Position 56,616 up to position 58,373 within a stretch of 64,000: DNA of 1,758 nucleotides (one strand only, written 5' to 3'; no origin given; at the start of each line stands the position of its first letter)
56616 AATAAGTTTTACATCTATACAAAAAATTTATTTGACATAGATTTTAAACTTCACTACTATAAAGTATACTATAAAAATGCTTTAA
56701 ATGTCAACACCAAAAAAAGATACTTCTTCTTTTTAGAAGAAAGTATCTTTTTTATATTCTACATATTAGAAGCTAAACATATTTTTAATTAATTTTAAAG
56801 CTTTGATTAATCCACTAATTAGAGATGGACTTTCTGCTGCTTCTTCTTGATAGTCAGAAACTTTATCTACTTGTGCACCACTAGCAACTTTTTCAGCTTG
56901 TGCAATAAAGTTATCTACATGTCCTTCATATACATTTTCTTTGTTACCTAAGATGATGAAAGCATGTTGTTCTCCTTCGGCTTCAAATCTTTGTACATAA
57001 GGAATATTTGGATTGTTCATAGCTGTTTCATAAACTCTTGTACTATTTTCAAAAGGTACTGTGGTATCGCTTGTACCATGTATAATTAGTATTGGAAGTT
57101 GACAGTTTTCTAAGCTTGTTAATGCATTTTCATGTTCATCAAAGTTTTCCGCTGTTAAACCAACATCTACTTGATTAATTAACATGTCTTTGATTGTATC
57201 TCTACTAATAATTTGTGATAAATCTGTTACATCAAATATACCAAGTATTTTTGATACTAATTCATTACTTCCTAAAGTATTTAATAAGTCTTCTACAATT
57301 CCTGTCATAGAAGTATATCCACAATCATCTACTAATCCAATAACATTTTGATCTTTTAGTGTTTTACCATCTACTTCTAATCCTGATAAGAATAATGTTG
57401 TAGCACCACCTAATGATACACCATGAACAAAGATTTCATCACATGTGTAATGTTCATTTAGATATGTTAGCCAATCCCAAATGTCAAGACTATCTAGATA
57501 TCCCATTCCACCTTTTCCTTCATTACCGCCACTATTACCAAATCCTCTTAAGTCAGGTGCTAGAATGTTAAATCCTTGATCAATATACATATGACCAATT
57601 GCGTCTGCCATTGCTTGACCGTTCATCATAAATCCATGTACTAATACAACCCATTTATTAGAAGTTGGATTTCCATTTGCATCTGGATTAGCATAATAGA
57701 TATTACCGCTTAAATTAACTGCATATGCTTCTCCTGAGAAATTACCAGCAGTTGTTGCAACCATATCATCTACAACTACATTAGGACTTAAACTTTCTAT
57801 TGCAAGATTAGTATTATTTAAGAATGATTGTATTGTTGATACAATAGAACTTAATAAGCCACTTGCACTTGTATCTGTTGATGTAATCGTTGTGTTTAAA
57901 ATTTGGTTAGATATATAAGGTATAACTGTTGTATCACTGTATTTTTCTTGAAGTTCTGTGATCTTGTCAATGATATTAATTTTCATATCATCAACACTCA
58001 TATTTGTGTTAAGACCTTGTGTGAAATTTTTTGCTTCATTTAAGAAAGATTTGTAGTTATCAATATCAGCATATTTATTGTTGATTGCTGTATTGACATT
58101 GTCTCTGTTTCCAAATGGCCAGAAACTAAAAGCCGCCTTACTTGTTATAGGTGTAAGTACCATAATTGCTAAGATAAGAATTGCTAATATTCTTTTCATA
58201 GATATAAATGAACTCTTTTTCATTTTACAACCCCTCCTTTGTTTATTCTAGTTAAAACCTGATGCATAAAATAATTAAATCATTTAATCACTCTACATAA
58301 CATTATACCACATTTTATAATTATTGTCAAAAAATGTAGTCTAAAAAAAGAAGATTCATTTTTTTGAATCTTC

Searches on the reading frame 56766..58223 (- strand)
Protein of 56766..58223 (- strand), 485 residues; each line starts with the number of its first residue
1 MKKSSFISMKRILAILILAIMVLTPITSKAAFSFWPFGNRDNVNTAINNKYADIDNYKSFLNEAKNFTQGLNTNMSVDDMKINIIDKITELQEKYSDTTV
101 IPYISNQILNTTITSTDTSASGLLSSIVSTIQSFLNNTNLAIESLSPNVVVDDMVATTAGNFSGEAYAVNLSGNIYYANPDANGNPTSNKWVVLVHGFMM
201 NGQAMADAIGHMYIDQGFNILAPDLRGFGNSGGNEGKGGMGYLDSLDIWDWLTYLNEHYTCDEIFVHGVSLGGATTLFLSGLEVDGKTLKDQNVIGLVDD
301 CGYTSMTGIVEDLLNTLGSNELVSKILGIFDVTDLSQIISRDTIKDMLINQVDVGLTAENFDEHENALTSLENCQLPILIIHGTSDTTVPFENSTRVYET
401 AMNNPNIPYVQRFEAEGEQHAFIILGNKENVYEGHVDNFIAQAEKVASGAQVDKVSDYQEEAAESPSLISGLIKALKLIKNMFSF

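Call 64: search_protein_families(library=pfam, proteins=[window:56766-58223:-], max_evalue=0.00001)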
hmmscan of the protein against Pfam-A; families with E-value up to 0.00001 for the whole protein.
window:56766-58223:- (485 aa): 5 families
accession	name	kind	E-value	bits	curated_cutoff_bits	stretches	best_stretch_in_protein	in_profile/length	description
PF12146.15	Hydrolase_4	-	1.4e-14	54.4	27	1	189-277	4-91/239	Serine aminopeptidase, S33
PF00326.27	Peptidase_S9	-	3.1e-09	37.1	22.6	0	365-430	132-197/213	Prolyl oligopeptidase family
PF00561.26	Abhydrolase_1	-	4.3e-09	36.8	25.8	1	191-280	2-87/245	alpha/beta hydrolase fold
PF20434.5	BD-FAE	-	3.5e-06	27.1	26.8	0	242-399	67-213/215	BD-FAE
PF02129.25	Peptidase_S15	-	9.5e-06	25.9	23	0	196-279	46-112/262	X-Pro dipeptidyl-peptidase (S15 family)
